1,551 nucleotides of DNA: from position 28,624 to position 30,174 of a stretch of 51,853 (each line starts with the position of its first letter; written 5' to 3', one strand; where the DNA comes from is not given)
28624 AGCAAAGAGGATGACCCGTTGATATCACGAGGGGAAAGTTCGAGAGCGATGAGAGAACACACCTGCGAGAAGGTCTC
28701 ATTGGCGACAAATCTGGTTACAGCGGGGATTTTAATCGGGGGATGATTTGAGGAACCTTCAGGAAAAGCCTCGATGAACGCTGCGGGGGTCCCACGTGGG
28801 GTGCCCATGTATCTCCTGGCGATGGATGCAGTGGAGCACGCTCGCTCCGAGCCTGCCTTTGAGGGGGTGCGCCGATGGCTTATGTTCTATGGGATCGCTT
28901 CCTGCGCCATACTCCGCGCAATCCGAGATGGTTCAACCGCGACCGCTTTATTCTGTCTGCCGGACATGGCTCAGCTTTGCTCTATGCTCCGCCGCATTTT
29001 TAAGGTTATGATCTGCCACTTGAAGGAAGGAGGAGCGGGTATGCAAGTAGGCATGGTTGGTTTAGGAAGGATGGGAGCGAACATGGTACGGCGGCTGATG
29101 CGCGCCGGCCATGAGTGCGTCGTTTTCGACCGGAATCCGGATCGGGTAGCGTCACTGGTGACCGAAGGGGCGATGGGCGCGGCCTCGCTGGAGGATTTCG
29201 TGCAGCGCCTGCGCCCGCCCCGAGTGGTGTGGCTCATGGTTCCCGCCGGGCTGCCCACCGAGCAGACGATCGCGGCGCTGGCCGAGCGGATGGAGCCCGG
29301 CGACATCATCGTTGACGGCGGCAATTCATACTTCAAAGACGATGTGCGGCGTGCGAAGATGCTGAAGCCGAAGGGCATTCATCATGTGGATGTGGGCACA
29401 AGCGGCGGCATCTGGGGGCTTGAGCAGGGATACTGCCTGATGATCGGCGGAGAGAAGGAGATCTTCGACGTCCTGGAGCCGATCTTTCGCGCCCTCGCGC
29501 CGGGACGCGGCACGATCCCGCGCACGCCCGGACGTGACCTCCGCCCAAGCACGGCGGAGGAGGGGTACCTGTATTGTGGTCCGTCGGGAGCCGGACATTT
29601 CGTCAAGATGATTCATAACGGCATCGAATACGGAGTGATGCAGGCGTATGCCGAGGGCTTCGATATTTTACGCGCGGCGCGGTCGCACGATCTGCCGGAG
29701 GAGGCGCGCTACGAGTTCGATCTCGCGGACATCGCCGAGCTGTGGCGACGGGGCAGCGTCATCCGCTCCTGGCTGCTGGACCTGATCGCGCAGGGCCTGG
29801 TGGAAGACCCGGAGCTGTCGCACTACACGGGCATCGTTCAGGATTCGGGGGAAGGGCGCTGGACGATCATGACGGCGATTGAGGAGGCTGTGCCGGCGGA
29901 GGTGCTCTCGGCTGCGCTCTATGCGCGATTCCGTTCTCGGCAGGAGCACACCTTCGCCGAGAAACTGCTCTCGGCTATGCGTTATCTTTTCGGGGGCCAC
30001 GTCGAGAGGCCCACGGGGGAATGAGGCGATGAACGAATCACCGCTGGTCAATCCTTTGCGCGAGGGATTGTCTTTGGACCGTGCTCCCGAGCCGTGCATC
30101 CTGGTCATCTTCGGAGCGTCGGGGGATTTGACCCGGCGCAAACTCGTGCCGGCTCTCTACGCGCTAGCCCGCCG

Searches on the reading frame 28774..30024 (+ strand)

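Call 51: search_protein_families(library=pfam, proteins=[window:28774-30024:+])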
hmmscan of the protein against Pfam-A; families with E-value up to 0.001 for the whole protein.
window:28774-30024:+ (416 aa): 6 families
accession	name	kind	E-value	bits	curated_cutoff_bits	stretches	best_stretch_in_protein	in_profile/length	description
PF03446.21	NAD_binding_2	-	2.1e-42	145.3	21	1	91-242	1-153/161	NAD binding domain of 6-phosphogluconate dehydrogenase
PF00393.24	6PGD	-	1.8e-22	80.5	27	2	274-302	1-29/290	6-phosphogluconate dehydrogenase, C-terminal domain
PF03807.23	F420_oxidored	-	1.5e-06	29.2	21.6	1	92-144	2-58/94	NADP oxidoreductase coenzyme F420-dependent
PF02254.24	TrkA_N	-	2.7e-06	28.1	23.8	1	95-187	4-101/116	TrkA-N domain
PF02826.25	2-Hacid_dh_C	-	4.6e-06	26.6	25.1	1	88-184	35-128/178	D-isomer specific 2-hydroxyacid dehydrogenase, NAD binding domain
PF01488.26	Shikimate_DH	-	0.00087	19.8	24.3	0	89-147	12-74/138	Shikimate / quinate 5-dehydrogenase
